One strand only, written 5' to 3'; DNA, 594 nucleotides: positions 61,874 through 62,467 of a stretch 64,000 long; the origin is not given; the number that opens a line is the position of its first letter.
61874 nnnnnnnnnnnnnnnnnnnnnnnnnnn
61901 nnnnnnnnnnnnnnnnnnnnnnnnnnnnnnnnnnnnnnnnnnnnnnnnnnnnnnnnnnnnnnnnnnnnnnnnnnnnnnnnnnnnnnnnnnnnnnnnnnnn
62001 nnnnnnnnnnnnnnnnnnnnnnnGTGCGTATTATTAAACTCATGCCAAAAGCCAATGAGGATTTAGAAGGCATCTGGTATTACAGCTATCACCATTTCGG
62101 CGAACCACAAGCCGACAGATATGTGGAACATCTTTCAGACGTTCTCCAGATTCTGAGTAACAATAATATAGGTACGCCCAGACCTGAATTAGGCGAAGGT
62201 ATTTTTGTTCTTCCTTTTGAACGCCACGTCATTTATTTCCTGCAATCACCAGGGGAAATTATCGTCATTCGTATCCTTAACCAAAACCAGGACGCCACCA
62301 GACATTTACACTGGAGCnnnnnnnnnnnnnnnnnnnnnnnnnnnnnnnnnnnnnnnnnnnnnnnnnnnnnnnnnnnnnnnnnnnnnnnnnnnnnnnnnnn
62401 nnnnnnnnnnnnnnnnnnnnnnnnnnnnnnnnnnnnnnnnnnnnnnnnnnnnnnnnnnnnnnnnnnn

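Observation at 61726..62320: ParD/ParE-like toxin-antitoxin pair between yegP and yegQ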

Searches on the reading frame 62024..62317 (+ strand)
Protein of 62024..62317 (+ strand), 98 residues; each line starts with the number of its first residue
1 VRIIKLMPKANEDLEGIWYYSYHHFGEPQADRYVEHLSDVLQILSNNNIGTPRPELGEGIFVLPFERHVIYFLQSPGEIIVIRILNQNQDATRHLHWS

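Call 5: search_protein_families(proteins=[window:62024-62317:+], library=ncbifam, max_evalue=0.01)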
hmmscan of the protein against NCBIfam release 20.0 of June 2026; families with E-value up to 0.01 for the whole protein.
seq(98 aa): 0 families

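Call 8: profile_search(protein=window:62024-62317:+)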
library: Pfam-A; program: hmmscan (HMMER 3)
A. the first sequence (98 residues): domains with independent E <= 10: 1; with E <= 0.001: 1
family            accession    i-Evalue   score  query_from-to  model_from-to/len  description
ParE_toxin        PF05016.21      2e-13    51.2       4-90          1-88/89  ParE toxin of type II toxin-antitoxin system, parDE

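Call 13: search_solved_structures(query=window:62024-62317:+, max_evalue=1, show_alignments=2)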
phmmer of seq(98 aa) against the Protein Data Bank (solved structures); distinct sequences matched with E-value up to 1: 6.
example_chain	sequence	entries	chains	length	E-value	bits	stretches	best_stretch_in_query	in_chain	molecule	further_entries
7ycs_A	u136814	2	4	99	2.3e-12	50.2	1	4-95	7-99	Toxin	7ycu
8c24_A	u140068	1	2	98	5.8e-08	36.1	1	6-95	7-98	Toxin ParE1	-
3kxe_A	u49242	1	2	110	2.3e-07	34.1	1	4-95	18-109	Toxin protein parE-1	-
7r5a_A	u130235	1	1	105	6.8e-07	32.6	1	5-91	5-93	Toxin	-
6x0a_A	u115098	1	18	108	0.0039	20.6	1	7-91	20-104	Plasmid stabilization system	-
7w5z_U5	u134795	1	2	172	0.34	14.3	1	33-90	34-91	Uncharacterized protein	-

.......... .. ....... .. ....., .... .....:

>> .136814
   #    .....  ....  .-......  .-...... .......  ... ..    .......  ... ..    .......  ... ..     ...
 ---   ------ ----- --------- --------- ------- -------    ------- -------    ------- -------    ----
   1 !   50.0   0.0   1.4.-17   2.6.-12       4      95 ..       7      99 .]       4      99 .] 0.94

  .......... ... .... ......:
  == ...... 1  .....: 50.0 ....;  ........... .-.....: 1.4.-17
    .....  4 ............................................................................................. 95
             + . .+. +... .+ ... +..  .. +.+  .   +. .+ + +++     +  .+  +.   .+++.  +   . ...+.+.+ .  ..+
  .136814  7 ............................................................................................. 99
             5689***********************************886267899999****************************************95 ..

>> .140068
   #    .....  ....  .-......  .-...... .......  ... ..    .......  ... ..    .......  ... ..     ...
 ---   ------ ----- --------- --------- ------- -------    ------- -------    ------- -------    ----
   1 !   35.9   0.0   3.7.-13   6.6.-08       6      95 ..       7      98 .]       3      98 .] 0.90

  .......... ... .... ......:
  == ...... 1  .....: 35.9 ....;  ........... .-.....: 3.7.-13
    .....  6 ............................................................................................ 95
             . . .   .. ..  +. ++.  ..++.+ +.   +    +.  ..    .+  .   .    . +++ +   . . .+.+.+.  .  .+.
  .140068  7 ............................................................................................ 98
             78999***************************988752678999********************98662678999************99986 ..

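Call 28: find_homologous_proteins(query=window:62024-62317:+, max_evalue=0.00001)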
Query seq(98 aa) (98 aa): 34 proteins with E <= 0.00001 among 36 candidates.
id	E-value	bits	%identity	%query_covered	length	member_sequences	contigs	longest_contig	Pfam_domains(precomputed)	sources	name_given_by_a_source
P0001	4.0e-60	218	98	100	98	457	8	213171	PF05016.22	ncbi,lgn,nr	ncbi:TPA: type II toxin-antitoxin system RelE/ParE family toxin [Escherichia coli]|nr:type II toxin-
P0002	5.1e-60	218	98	100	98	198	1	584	PF05016.22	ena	-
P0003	9.9e-53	194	99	91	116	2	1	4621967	PF05016.22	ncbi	-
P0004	3.8e-52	192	92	97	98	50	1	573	PF05016.22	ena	-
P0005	4.7e-51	189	98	91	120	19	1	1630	PF05016.22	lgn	-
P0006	7.6e-48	179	89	100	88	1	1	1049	PF05016.22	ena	-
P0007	2.1e-47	177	80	100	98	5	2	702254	PF05016.22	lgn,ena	-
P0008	1.7e-46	174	97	81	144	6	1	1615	PF05016.22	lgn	-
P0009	2.3e-46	174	88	91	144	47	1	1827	PF05016.22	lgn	-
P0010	1.0e-45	172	81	98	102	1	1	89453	PF05016.22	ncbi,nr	ncbi:type II toxin-antitoxin system RelE/ParE family toxin [Escherichia coli]|nr:type II toxin-antit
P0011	1.3e-45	171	99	79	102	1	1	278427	PF05016.22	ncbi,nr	ncbi:type II toxin-antitoxin system RelE/ParE family toxin [Escherichia coli]|nr:type II toxin-antit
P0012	1.8e-45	171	94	85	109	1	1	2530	PF05016.22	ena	-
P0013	2.8e-44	167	97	80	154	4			PF03693.21,PF05016.22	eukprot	eukprot:gene21639-25684_t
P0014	9.8e-44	165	74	100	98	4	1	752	PF05016.22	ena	-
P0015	1.6e-41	158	85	91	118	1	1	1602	PF05016.22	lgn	-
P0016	1.8e-39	152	68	99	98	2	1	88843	PF05016.22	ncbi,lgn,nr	ncbi:type II toxin-antitoxin system RelE/ParE family toxin [Salmonella enterica subsp. enterica sero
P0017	1.2e-38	149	69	99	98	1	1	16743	PF05016.22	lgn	-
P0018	1.7e-38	149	100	68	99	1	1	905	PF05016.22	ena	-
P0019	7.7e-37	143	67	99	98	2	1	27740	PF05016.22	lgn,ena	-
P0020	1.1e-36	143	63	99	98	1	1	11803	PF05016.22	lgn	-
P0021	2.6e-36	142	100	65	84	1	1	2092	PF05016.22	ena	-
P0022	1.1e-33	133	95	64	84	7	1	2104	PF05016.22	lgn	-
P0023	2.4e-33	132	95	64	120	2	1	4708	PF05016.22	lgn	-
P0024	1.5e-31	126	61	99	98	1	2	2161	PF05016.22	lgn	-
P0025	3.7e-31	125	66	100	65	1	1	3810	PF05016.22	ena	-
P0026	5.8e-30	121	96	58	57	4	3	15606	PF05016.22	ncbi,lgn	-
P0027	7.4e-30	121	61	97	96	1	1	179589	PF05016.22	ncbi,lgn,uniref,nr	ncbi:type II toxin-antitoxin system RelE/ParE family toxin [Yersinia mollaretii]|uniref:type II toxi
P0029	1.5e-27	113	100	53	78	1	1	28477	PF05016.22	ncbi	-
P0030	1.7e-26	110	100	52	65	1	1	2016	PF05016.22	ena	-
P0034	1.9e-6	46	41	93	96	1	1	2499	PF05016.22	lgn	-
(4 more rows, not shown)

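Call 29: find_encoding_contigs(protein=P0007, flank=3000, max_places=2)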
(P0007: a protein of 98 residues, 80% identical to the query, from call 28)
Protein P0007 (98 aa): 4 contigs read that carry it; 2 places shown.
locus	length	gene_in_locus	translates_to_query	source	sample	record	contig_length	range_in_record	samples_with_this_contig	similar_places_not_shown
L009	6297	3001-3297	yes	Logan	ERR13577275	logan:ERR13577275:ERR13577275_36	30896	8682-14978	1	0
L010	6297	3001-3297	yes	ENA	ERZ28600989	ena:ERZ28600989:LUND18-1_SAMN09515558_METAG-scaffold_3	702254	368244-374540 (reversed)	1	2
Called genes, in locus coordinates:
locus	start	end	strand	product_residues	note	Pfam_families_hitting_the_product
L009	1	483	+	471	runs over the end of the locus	PF05977:MFS_3, PF07690:MFS_1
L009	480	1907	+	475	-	PF00672:HAMP, PF26769:HAMP_PhoQ (faint), PF00512:HisKA, PF02518:HATPase_c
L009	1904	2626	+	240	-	PF00072:Response_reg, PF00486:Trans_reg_C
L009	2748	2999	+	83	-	PF03693:ParD_antitoxin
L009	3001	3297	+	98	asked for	PF05016:ParE_toxin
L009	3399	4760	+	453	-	PF01136:Peptidase_U32, PF16325:Peptidase_U32_C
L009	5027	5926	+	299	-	PF00781:DAGK_cat, PF19279:YegS_C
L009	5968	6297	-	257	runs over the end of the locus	PF00005:ABC_tran, PF13191:AAA_16 (faint), PF13304:AAA_21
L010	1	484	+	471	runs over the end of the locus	PF05977:MFS_3, PF07690:MFS_1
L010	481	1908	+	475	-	PF00672:HAMP, PF26769:HAMP_PhoQ (faint), PF00512:HisKA, PF02518:HATPase_c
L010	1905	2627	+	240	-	PF00072:Response_reg, PF00486:Trans_reg_C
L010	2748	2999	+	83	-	PF03693:ParD_antitoxin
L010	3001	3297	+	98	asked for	PF05016:ParE_toxin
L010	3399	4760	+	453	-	PF01136:Peptidase_U32, PF16325:Peptidase_U32_C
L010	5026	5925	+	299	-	PF00781:DAGK_cat, PF19279:YegS_C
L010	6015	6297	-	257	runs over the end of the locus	PF00005:ABC_tran, PF13191:AAA_16 (faint), PF13304:AAA_21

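Call 30: find_encoding_contigs(protein=P0016, flank=3000, max_places=2)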
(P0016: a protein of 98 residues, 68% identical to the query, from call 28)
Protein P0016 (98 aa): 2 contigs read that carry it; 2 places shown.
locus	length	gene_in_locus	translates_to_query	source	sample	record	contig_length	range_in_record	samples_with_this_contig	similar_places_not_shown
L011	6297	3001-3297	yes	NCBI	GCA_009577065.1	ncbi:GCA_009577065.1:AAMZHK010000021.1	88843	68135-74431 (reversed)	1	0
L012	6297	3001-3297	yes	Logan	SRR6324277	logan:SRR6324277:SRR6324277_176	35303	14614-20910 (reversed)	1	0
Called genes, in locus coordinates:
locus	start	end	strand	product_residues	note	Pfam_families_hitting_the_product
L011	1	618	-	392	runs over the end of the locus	-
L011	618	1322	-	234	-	-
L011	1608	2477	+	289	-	PF12833:HTH_18, PF00165:HTH_AraC, PF06445:GyrI-like (weak)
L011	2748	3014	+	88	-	PF03693:ParD_antitoxin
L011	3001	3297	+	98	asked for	PF05016:ParE_toxin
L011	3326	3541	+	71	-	-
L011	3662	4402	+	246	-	PF00589:Phage_integrase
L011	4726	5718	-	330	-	PF01051:Rep3_N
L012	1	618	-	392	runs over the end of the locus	-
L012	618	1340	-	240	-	-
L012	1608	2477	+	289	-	PF12833:HTH_18, PF00165:HTH_AraC, PF06445:GyrI-like (weak)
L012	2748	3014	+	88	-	PF03693:ParD_antitoxin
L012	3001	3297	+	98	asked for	PF05016:ParE_toxin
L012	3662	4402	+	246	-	PF00589:Phage_integrase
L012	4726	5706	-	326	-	PF01051:Rep3_N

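Call 31: find_encoding_contigs(protein=P0027, flank=3000, max_places=2)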
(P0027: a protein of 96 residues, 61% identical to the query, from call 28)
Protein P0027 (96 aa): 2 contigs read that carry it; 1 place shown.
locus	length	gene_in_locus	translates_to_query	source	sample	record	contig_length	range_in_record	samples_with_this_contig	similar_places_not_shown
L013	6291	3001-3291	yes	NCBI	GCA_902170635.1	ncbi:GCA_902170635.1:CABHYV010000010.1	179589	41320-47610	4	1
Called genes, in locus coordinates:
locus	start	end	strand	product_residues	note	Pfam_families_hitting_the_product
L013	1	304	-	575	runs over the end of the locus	-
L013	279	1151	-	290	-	-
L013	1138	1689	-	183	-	-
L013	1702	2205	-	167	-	PF00959:Phage_lysozyme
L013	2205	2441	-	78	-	PF04971:Phage_holin_2_1 (weak), PF16080:Phage_holin_2_3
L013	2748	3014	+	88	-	PF03693:ParD_antitoxin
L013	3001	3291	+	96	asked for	PF05016:ParE_toxin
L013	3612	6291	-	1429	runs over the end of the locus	-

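Call 32: find_encoding_contigs(protein=P0019, flank=3000, max_places=2)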
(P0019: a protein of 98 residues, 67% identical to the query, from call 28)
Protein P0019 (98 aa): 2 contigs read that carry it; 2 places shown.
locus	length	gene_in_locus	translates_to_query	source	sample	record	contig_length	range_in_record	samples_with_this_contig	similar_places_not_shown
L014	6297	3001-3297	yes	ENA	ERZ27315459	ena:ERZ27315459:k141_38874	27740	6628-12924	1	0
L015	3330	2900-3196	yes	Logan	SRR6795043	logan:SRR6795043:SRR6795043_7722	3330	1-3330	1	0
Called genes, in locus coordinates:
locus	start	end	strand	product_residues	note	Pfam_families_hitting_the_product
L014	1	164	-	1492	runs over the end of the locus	-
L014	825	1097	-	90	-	PF03333:PapB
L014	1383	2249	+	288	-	PF12833:HTH_18, PF00165:HTH_AraC, PF06445:GyrI-like (weak)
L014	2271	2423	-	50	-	-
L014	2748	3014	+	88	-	PF03693:ParD_antitoxin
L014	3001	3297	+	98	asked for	PF05016:ParE_toxin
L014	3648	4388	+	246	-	PF00589:Phage_integrase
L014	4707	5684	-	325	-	PF01051:Rep3_N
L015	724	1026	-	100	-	PF03333:PapB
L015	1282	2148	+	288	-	PF12833:HTH_18, PF00165:HTH_AraC, PF06445:GyrI-like (weak)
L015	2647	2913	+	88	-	PF03693:ParD_antitoxin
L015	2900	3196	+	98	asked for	PF05016:ParE_toxin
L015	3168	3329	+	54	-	?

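Call 34: find_related_loci(query=A3, collection=genome_contigs, flank=4000)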
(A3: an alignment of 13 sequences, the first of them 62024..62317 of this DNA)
Query A3 (98 aa) in genome_contigs; peptide patterns used: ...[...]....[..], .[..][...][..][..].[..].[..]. (x = any residue, [..] = any of these).
83 stretches matched a pattern; 50 encode a relative of the query (tblastn E <= 1e-3); 50 distinct loci.
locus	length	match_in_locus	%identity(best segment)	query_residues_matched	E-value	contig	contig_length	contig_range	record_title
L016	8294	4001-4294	95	1-98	3e-61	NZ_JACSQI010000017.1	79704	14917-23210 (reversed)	Escherichia whittamii strain Sa2BVA5 NODE_17_length_79704_cov_8.131312, whole genome shotgun sequence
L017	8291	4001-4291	57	1-97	3e-36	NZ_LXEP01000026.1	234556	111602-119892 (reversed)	Buttiauxella gaviniae ATCC 51604 Sequence00026, whole genome shotgun sequence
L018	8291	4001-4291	54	1-97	1e-34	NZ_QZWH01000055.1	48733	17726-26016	Buttiauxella izardii strain CCUG 35510 buttiauxella_ixardii_CCUG_35510T_0000055, whole genome shotgun sequence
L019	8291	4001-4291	53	1-97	3e-34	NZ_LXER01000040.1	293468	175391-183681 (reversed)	Buttiauxella brennerae ATCC 51605 Sequence00040, whole genome shotgun sequence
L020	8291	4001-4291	52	1-97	1e-32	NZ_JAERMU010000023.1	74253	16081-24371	Cedecea sulfonylureivorans strain LAM2020 LMT5_ctg023, whole genome shotgun sequence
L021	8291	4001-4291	53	1-97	5e-31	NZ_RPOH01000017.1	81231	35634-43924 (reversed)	Buttiauxella warmboldiae strain CCUG 35512 buttiauxella_warmboldiae_CCUG35512T_0000017, whole genome shotgun sequence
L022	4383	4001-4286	61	4-98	3e-28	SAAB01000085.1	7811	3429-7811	MAG: Clostridia bacterium isolate INTA.CYC.020 contig-100_8613, whole genome shotgun sequence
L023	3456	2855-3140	61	4-98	3e-28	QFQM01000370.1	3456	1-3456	MAG: Flavobacterium psychrophilum isolate S2_003_000_R2_17 S2_003_000_R2_scaffold_15324, whole genome shotgun sequence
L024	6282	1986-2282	43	2-97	1e-25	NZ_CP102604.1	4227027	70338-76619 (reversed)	Pantoea sp. SOD02 chromosome, complete genome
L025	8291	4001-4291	44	1-97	8e-25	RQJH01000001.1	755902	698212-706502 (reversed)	Enterobacteriaceae bacterium 89 scaffold1_len755902_cov0, whole genome shotgun sequence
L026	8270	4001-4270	42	2-91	2e-23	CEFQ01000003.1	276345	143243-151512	Enterobacter ludwigii genome assembly EnVs2.FASTA, contig contig_4, whole genome shotgun sequence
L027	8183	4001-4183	61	37-97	2e-21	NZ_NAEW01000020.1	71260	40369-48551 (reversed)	Citrobacter braakii strain ATCC 51113 CbraakiiATCC_L001_NODE_20_length_71260__47.5296, whole genome shotgun sequence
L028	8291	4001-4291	57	1-97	7e-37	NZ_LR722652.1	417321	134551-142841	Buttiauxella massiliensis strain Marseille-P9829, whole genome shotgun sequence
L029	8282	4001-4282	40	1-93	9e-19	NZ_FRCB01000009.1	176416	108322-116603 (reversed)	Roseovarius litoreus strain DSM 28249, whole genome shotgun sequence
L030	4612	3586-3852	37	4-91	2e-15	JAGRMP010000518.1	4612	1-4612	MAG: Maritimibacter sp. isolate HKST-UBA94 2008_169389, whole genome shotgun sequence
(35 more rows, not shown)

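Call 53: search_protein_families(proteins=[window:62024-62317:+], library=padloc, max_evalue=0.01)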
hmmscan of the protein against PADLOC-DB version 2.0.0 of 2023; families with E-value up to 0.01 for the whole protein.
seq(98 aa): 0 families

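Call 54: search_protein_families(proteins=[window:62024-62317:+], library=phrogs, max_evalue=0.001)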
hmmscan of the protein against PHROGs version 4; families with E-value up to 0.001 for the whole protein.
seq(98 aa): 2 families
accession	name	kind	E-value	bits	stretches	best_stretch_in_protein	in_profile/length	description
phrog_18611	-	unknown function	9e-15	55.9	1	4-96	4-102/106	-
phrog_2455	-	unknown function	1.1e-06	29.8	1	4-92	5-96/99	-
